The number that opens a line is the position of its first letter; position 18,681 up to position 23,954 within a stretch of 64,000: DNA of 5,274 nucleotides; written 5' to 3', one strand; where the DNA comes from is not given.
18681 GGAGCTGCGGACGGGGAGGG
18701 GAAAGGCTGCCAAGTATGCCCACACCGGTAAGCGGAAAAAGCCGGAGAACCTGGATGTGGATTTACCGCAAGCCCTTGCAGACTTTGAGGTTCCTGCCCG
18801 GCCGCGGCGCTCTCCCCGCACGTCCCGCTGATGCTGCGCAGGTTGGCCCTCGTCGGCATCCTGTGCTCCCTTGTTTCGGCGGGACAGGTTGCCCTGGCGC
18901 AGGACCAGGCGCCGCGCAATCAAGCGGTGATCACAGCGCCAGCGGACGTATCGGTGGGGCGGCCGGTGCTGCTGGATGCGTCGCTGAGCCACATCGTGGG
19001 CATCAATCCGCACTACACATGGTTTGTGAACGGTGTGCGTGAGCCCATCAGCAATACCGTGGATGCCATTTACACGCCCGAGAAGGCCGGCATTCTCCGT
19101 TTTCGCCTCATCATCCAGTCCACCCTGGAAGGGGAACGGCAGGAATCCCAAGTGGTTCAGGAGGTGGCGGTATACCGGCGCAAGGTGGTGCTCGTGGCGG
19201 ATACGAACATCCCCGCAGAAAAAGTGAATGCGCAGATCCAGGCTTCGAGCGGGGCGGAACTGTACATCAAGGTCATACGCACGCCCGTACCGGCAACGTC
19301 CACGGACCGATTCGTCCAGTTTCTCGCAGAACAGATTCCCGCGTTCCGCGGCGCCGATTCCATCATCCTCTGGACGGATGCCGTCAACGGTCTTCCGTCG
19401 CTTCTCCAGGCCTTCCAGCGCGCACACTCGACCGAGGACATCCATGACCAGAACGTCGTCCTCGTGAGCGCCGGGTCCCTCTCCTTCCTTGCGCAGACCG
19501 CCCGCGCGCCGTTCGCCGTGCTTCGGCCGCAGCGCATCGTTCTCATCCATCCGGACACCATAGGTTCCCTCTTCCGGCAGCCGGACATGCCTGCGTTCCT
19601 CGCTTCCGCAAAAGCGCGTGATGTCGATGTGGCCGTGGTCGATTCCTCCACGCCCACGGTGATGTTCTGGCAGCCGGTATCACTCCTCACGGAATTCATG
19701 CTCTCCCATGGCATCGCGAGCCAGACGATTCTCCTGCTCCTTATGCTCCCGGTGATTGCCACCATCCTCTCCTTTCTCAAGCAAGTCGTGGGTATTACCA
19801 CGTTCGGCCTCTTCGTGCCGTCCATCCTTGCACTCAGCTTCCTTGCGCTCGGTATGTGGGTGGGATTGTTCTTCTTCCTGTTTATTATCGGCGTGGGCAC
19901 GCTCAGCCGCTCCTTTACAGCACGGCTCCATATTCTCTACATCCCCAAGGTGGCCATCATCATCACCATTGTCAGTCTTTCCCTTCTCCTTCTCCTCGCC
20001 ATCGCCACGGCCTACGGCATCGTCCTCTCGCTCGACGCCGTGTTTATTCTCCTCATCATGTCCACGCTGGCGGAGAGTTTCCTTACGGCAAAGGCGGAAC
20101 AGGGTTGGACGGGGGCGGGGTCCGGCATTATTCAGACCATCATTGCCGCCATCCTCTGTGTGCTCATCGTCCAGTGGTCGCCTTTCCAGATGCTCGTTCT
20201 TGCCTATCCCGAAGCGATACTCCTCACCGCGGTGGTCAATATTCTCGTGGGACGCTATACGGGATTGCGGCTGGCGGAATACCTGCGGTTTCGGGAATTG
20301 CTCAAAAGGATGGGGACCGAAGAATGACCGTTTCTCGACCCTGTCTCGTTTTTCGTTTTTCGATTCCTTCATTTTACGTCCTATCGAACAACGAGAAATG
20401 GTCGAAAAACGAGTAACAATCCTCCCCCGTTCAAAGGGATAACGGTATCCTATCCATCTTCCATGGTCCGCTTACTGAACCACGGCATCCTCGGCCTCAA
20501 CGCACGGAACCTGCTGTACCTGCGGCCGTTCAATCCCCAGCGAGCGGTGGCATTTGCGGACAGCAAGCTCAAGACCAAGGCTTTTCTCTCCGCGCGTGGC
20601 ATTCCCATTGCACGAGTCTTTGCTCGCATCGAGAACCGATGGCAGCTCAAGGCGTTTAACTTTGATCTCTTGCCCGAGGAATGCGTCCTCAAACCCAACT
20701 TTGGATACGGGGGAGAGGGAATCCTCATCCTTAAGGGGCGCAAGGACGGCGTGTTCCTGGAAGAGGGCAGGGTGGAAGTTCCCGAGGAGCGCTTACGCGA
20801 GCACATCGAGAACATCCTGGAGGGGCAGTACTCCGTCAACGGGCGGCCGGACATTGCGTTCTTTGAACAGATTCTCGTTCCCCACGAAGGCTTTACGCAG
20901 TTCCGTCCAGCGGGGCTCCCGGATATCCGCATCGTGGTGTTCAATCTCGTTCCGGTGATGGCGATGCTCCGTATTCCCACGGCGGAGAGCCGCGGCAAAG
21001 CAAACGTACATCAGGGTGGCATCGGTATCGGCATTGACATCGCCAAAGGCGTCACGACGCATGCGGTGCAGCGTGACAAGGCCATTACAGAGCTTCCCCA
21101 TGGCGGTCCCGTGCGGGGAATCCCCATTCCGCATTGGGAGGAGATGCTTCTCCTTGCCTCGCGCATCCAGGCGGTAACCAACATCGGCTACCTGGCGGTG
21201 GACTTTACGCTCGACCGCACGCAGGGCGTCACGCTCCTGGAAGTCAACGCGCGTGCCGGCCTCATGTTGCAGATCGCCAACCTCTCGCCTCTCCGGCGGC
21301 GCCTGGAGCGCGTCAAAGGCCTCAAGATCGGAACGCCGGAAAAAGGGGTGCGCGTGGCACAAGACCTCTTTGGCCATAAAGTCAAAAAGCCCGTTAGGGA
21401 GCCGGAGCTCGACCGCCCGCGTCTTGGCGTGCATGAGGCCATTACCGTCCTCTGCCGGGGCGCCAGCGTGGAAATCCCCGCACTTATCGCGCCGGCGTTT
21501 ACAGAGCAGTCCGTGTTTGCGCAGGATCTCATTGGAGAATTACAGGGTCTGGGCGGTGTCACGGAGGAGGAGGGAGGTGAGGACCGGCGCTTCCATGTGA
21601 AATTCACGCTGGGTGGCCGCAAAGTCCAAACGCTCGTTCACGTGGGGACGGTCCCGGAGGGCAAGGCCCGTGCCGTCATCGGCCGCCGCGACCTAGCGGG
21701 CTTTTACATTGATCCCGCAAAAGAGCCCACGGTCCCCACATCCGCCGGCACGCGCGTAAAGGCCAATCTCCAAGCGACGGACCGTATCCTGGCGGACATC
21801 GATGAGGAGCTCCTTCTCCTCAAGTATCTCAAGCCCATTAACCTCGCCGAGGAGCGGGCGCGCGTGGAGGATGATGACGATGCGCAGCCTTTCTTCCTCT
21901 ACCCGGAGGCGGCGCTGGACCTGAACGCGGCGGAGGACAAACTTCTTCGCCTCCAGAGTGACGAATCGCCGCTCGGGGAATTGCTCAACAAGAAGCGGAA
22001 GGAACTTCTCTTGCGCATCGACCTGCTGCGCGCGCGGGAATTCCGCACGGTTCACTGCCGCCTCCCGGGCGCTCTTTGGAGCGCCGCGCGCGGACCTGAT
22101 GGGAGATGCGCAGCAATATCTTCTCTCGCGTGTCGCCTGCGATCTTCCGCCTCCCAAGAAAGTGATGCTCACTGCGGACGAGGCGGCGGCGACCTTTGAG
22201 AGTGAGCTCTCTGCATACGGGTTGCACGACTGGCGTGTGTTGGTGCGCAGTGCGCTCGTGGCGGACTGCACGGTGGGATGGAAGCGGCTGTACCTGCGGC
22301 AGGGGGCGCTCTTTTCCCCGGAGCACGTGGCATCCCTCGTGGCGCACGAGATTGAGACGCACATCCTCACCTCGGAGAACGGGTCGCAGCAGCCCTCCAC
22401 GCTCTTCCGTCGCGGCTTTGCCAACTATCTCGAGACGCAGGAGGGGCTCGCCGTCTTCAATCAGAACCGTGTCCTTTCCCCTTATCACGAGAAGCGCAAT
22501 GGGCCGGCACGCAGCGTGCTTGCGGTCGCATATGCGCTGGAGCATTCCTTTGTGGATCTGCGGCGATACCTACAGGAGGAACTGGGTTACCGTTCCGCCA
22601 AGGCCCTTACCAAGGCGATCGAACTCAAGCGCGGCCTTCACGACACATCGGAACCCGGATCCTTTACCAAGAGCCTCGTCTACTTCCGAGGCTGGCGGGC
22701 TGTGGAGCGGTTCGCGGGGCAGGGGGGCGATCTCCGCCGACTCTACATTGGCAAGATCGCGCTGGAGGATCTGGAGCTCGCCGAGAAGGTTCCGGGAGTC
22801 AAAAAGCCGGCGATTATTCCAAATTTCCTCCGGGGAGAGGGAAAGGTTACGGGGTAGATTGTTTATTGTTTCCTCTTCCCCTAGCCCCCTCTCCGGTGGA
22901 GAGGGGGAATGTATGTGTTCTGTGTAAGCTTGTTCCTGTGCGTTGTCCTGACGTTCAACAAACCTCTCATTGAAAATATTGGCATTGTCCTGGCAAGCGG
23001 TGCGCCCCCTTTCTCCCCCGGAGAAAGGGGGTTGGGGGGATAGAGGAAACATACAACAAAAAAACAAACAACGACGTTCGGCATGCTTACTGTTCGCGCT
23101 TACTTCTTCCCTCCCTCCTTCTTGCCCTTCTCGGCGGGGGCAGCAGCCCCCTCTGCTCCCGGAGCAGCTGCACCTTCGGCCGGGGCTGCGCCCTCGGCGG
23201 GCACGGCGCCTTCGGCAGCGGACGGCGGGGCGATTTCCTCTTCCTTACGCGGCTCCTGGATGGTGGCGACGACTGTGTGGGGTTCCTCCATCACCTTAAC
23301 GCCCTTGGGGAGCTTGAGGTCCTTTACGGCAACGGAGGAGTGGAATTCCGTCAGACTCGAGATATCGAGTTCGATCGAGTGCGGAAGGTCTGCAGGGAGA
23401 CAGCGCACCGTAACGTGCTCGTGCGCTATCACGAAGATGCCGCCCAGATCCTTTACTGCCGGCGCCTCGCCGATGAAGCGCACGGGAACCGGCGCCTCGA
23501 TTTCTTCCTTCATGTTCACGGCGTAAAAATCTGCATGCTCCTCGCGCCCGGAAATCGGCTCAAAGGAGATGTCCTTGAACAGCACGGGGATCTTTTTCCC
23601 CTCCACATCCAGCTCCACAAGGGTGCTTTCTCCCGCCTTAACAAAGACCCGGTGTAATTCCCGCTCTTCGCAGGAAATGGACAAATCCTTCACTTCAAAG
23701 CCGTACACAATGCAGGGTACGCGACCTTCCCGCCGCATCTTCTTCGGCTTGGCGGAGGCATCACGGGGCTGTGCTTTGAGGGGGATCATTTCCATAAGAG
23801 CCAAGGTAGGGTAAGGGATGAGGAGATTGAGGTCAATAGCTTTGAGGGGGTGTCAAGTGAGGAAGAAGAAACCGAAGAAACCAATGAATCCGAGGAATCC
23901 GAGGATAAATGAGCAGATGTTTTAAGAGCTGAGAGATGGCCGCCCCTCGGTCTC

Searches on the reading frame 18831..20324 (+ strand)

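Call 58: search_protein_families(library=pfam, proteins=[window:18831-20324:+], max_evalue=0.001)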
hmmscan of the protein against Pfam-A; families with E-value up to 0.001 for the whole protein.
window:18831-20324:+ (498 aa): 1 family
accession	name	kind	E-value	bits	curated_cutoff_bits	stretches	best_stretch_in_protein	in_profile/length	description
PF14402.11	7TM_transglut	-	6.4e-29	101.6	25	1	294-490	49-247/248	7 transmembrane helices usually fused to an inactive transglutaminase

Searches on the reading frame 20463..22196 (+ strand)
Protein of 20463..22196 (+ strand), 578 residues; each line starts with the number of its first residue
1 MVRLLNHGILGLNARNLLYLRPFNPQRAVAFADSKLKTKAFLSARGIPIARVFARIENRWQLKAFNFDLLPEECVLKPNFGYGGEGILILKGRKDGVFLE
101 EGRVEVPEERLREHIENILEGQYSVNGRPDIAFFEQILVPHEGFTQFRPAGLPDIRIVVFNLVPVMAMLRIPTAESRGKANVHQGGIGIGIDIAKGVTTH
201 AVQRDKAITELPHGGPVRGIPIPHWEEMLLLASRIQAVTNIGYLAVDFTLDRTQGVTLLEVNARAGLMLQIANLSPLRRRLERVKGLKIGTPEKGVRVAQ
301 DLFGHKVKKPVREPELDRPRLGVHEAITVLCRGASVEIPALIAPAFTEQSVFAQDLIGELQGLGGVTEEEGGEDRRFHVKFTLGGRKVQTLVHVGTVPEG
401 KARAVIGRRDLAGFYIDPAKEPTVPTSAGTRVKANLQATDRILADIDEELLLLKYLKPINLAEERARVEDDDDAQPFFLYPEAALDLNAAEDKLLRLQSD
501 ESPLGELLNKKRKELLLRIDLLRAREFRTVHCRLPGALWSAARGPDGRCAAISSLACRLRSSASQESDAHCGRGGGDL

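Call 63: search_protein_families(library=pfam, proteins=[window:20463-22196:+], max_evalue=0.001)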
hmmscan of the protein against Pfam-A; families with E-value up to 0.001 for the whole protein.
window:20463-22196:+ (578 aa): 1 family
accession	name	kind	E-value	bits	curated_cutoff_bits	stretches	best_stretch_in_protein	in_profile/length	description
PF14397.11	ATPgrasp_ST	-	6.1e-58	196.7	31.4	1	15-285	2-277/278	Sugar-transfer associated ATP-grasp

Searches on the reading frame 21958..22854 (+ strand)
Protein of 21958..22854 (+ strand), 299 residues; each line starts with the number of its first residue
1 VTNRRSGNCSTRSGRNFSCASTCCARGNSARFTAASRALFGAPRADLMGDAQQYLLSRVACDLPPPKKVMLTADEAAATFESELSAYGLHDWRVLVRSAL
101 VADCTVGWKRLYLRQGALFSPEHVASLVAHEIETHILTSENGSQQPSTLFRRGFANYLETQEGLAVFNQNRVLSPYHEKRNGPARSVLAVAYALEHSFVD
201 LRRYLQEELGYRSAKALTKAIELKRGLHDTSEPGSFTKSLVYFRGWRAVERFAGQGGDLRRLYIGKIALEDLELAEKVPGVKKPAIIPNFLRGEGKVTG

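Call 63: search_protein_families(library=pfam, proteins=[window:21958-22854:+], max_evalue=0.001)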
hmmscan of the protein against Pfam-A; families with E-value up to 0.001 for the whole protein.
window:21958-22854:+ (299 aa): 1 family
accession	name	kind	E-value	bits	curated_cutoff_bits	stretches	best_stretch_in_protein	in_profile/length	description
PF08014.17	MATCAP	-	1.7e-40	139.6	27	1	25-276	62-329/365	Microtubule-associated tyrosine carboxypeptidase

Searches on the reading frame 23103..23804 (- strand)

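Call 63: search_protein_families(library=pfam, proteins=[window:23103-23804:-], max_evalue=0.001)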
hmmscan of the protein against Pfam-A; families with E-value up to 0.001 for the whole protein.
window:23103-23804:- (234 aa): 2 families
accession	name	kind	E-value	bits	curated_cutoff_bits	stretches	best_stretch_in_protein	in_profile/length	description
PF14693.11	Ribosomal_TL5_C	-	4.6e-24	85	27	1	102-186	2-84/84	Ribosomal protein TL5, C-terminal domain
PF01386.24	Ribosomal_L25p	-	9.3e-19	68.1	23.6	1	9-93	1-82/82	Ribosomal L25p family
